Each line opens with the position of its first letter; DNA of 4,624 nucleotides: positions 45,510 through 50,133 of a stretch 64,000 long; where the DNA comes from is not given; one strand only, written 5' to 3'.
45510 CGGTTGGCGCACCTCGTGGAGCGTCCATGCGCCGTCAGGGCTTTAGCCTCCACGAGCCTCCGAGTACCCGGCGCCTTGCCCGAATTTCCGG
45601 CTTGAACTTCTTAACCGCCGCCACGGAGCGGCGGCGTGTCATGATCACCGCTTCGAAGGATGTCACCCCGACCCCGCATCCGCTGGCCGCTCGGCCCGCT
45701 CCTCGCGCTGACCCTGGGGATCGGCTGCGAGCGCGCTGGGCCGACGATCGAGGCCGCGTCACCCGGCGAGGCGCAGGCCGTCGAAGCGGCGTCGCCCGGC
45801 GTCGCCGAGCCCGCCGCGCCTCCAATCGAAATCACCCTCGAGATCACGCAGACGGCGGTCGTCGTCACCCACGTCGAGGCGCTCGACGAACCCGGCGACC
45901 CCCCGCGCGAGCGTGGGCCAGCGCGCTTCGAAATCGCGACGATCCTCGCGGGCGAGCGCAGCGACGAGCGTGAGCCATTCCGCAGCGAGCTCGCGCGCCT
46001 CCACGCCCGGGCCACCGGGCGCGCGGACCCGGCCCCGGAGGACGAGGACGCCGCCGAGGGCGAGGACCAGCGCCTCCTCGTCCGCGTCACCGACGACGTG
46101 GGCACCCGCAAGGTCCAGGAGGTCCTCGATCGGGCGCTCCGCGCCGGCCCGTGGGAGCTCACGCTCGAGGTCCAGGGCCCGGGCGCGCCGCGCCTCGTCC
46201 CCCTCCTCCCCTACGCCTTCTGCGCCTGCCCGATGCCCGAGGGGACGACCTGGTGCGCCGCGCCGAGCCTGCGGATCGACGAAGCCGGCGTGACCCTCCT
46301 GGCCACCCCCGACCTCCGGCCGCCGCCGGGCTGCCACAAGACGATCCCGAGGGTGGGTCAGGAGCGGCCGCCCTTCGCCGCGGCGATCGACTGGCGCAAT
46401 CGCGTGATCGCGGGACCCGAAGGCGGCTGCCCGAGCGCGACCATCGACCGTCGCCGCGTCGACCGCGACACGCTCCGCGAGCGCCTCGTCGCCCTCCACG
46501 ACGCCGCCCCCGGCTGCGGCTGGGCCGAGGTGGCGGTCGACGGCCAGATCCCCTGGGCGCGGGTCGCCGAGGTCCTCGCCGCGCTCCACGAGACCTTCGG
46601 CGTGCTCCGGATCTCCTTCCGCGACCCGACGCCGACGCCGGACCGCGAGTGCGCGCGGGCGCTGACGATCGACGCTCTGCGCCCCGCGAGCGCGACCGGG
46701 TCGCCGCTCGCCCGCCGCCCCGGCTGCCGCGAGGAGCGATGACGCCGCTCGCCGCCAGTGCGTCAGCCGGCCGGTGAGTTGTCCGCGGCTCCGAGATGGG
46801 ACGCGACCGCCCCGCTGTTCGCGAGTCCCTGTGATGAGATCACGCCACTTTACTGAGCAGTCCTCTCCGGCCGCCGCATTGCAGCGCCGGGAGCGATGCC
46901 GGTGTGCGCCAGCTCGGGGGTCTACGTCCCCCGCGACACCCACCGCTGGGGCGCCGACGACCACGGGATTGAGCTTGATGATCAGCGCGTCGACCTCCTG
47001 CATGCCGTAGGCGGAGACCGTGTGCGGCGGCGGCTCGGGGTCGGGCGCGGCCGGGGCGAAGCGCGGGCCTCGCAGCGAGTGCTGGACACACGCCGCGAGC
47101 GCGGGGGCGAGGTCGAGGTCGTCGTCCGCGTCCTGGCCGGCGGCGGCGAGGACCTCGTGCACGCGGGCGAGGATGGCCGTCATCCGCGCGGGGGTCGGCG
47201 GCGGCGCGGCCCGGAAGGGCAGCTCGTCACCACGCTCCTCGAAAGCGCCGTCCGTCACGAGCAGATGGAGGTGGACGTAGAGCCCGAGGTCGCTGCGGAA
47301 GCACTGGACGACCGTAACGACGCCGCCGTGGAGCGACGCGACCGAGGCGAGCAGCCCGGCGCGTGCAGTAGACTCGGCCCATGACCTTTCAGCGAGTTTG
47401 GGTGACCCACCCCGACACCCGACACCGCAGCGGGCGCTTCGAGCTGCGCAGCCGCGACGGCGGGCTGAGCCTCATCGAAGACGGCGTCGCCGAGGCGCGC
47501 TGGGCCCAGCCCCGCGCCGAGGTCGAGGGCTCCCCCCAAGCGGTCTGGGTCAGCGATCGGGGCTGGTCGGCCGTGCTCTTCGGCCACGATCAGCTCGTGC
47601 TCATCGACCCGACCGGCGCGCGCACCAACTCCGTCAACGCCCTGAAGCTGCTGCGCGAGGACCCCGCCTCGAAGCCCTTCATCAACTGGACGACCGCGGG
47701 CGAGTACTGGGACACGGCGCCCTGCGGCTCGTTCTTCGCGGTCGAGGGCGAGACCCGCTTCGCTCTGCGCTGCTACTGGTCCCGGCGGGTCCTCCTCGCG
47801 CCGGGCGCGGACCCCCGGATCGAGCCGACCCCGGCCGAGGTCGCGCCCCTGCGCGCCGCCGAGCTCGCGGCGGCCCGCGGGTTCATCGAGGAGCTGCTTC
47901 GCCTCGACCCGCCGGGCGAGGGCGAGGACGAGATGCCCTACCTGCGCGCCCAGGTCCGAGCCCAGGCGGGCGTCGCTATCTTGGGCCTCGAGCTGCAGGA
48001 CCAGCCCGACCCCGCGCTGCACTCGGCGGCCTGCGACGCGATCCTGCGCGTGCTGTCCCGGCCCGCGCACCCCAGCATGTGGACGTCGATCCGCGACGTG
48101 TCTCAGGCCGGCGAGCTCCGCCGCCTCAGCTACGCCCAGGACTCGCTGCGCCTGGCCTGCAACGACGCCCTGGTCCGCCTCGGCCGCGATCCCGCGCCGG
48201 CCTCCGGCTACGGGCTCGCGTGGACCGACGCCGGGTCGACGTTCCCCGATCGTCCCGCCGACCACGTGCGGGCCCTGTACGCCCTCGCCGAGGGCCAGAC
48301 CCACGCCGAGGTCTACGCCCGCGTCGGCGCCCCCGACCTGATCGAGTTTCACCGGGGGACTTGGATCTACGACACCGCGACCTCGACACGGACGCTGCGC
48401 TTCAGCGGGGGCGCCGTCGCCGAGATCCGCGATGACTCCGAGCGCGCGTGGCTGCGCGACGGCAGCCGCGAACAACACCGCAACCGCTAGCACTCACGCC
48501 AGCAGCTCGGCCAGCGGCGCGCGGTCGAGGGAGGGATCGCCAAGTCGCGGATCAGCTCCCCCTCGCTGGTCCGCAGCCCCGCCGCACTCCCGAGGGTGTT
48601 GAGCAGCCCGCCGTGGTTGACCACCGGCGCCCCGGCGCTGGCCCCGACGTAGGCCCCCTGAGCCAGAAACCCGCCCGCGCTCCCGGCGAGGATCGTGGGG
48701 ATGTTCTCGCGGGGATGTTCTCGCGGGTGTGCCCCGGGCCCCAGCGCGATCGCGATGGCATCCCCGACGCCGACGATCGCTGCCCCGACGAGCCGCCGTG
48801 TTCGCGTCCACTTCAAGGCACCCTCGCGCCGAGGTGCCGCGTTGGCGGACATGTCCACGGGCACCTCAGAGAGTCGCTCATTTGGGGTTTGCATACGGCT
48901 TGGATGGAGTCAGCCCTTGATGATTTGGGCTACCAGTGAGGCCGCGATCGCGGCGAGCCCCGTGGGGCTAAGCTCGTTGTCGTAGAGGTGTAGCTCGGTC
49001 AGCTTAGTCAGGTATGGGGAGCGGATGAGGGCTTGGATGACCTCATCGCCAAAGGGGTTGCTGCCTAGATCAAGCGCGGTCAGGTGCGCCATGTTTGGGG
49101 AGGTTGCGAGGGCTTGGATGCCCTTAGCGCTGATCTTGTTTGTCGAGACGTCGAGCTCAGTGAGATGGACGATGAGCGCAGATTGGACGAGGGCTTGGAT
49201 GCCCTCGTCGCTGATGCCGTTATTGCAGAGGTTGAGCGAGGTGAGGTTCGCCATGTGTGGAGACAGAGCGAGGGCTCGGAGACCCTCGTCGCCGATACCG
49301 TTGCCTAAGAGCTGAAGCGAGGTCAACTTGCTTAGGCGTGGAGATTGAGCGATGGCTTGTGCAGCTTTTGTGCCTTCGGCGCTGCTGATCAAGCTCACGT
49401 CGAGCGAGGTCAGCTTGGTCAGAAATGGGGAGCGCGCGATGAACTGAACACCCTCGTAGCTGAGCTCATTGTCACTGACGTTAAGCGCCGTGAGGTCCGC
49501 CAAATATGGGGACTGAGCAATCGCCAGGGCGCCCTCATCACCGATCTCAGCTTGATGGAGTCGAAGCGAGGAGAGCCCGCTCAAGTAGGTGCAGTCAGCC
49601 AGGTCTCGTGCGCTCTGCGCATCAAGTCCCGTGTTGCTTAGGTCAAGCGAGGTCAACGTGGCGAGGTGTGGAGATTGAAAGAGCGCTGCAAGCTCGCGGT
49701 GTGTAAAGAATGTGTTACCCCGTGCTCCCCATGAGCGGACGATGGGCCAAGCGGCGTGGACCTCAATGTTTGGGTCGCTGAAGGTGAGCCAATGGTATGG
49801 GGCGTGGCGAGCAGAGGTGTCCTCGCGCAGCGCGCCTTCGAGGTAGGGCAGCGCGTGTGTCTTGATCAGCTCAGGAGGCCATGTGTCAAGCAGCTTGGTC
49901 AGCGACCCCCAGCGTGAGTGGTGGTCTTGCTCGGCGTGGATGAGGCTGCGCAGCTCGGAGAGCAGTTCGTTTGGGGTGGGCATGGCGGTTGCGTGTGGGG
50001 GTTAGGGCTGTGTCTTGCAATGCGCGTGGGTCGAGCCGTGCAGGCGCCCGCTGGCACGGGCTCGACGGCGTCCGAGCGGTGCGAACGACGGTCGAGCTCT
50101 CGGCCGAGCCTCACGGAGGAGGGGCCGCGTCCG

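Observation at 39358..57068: IS91-family (rolling-circle, Y2) transposase graveyard: at least 6 scattered fragments, recurring breakpoints, nested insertion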

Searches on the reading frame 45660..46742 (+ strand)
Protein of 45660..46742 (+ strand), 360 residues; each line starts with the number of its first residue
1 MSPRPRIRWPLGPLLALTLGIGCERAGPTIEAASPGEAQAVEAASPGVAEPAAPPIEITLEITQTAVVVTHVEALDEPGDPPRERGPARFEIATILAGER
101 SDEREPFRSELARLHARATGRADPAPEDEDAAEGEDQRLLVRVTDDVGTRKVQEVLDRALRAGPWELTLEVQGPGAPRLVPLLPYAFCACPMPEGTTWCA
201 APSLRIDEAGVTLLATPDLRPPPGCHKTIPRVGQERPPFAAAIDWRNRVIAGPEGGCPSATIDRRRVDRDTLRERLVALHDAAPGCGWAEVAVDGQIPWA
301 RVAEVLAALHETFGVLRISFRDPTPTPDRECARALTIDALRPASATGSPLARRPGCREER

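Call 22: search_protein_families(library=pfam, proteins=[window:45660-46742:+], max_evalue=0.01)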
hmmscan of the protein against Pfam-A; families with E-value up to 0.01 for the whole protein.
window:45660-46742:+ (360 aa): 0 families

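Call 45: find_homologous_proteins(query=window:45660-46742:+, max_evalue=0.00001)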
Query window:45660-46742:+ (360 aa): 3 proteins with E <= 0.00001 among 8000 candidates.
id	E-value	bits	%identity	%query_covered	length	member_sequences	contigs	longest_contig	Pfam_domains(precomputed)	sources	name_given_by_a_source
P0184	6.2e-231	784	99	100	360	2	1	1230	-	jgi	jgi:hypothetical protein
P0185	2.9e-119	417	69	81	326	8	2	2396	-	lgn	-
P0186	2.9e-48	183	49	63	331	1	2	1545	-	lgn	-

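Call 46: find_encoding_contigs(protein=P0184, flank=3000, max_places=3)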
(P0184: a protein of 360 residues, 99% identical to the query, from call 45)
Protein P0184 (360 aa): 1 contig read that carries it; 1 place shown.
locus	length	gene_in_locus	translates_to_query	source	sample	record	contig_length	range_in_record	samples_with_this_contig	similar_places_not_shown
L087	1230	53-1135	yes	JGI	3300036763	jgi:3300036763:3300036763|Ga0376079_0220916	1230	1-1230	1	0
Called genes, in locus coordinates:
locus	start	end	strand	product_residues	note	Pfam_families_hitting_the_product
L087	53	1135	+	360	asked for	-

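Call 47: find_encoding_contigs(protein=P0185, flank=3000, max_places=3)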
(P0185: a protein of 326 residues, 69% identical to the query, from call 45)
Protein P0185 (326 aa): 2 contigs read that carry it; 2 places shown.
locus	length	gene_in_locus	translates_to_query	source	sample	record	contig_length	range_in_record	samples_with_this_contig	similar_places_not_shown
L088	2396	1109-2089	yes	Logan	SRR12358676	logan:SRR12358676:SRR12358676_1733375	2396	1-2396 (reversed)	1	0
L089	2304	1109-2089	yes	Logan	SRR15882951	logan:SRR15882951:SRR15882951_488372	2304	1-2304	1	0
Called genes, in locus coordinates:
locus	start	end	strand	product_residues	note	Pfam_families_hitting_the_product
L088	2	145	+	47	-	?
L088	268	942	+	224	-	-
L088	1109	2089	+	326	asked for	-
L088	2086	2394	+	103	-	?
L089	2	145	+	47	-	?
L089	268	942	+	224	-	-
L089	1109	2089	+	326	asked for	-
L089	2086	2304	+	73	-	?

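Call 70: search_protein_families(library=padloc, proteins=[window:45660-46742:+], max_evalue=0.001)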
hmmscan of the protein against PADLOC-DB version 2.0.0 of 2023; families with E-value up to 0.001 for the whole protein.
window:45660-46742:+ (360 aa): 0 families

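Call 71: search_protein_families(library=ncbifam, proteins=[window:45660-46742:+], max_evalue=0.001)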
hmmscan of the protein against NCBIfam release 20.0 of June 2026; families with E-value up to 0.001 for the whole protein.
window:45660-46742:+ (360 aa): 0 families

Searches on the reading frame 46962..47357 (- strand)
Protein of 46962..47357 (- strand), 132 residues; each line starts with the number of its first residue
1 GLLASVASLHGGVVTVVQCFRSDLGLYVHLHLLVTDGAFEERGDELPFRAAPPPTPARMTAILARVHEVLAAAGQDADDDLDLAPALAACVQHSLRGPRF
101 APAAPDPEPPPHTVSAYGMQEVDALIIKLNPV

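Call 7: search_protein_families(library=pfam, proteins=[window:46962-47357:-], max_evalue=1)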
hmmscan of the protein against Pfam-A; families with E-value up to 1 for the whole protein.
seq(132 aa): 2 families
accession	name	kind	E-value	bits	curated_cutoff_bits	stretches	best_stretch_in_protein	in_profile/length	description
PF04986.18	Y2_Tnp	-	0.00035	21.1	20.9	1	12-43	1-32/183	Putative transposase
PF19088.6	TUTase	-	0.02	15.1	25.8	1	44-79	4-39/138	TUTase nucleotidyltransferase domain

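Call 8: search_protein_families(library=ncbifam, proteins=[window:46962-47357:-], max_evalue=1)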
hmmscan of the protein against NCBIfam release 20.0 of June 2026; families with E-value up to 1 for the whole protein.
seq(132 aa): 2 families
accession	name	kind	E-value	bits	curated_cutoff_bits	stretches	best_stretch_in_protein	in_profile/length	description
NF052416.1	ISCR_clade_Ia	exception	2.9e-05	22.8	925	1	7-64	174-235/509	ISCR element clade Ia family transposase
NF033538.2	transpos_IS91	equivalog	0.016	14.2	125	1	10-43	134-167/356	IS91 family transposase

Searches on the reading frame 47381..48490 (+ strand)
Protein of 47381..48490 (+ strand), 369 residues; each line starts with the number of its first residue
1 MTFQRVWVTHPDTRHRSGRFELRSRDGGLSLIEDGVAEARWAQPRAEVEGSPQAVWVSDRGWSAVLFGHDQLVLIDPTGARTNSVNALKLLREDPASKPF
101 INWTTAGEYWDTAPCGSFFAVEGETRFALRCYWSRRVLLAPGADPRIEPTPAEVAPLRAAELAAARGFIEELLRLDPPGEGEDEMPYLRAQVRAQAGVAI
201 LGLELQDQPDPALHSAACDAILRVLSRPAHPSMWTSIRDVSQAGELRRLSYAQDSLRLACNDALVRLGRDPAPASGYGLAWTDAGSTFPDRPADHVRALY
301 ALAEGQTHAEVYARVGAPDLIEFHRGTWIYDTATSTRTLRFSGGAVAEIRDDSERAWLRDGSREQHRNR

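Call 22: search_protein_families(library=pfam, proteins=[window:47381-48490:+], max_evalue=0.01)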
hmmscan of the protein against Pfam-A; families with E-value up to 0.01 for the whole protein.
window:47381-48490:+ (369 aa): 0 families

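Call 49: find_encoding_contigs(protein=window:47381-48490:+, flank=5000, max_places=4)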
Protein window:47381-48490:+ (369 aa): 1 contig read that carries it; 1 place shown.
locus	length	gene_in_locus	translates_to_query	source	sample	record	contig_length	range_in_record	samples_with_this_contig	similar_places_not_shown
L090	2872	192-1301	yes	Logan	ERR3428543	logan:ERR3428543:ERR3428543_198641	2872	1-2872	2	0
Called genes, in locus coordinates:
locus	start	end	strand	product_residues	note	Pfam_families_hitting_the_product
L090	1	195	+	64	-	?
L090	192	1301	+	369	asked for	-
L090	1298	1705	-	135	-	-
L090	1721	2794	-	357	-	-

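Call 70: search_protein_families(library=padloc, proteins=[window:47381-48490:+], max_evalue=0.001)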
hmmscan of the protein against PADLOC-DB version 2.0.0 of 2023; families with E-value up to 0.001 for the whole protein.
window:47381-48490:+ (369 aa): 0 families

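Call 71: search_protein_families(library=ncbifam, proteins=[window:47381-48490:+], max_evalue=0.001)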
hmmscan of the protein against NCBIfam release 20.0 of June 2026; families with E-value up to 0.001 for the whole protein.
window:47381-48490:+ (369 aa): 0 families

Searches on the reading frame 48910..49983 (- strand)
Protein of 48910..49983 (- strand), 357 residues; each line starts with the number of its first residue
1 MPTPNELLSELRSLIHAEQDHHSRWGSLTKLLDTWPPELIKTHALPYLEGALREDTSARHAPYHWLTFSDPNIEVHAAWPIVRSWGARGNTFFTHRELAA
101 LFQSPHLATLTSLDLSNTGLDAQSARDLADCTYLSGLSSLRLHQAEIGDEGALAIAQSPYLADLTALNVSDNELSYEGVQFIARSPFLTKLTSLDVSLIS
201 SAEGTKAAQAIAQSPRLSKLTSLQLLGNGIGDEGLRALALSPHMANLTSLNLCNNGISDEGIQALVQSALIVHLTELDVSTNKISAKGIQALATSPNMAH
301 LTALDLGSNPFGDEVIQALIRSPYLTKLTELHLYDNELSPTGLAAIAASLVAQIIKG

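Call 22: search_protein_families(library=pfam, proteins=[window:48910-49983:-], max_evalue=0.01)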
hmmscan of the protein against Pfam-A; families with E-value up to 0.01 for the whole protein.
window:48910-49983:- (357 aa): 7 families
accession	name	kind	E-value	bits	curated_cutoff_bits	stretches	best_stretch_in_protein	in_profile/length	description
PF13516.12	LRR_6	-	2.6e-35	118.1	23.4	3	218-239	3-24/24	Leucine Rich repeat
PF00560.39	LRR_1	-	5.9e-12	43.7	20.6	0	246-264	1-19/23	Leucine Rich Repeat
PF12799.13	LRR_4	-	3.4e-10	40.3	27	1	246-285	2-37/44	Leucine Rich repeats (2 copies)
PF23598.1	LRR_14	-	1.1e-06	28.1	40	1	107-334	69-271/353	Leucine-rich repeat region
PF24758.1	LRR_At5g56370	-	6.1e-05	23.2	27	0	216-269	35-85/227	FBD-associated F-box protein At5g56370, LRR repeats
PF25013.1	LRR_Zer-1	-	0.00065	20.3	27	0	217-307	7-94/137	Zer-1-like, Leucine-rich repeats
PF13855.12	LRR_8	-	0.0035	17.5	27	0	246-310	2-60/61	Leucine rich repeat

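Call 70: search_protein_families(library=padloc, proteins=[window:48910-49983:-], max_evalue=0.001)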
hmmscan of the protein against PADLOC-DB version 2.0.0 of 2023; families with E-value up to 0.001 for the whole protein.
window:48910-49983:- (357 aa): 0 families

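Call 71: search_protein_families(library=ncbifam, proteins=[window:48910-49983:-], max_evalue=0.001)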
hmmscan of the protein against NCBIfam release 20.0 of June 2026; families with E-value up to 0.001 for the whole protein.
window:48910-49983:- (357 aa): 1 family
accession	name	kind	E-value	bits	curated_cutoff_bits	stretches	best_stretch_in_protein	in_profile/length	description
NF038076.1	fam_STM4015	hypoth_equivalog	6.6e-23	81.2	275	2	209-285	170-246/290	STM4015 family protein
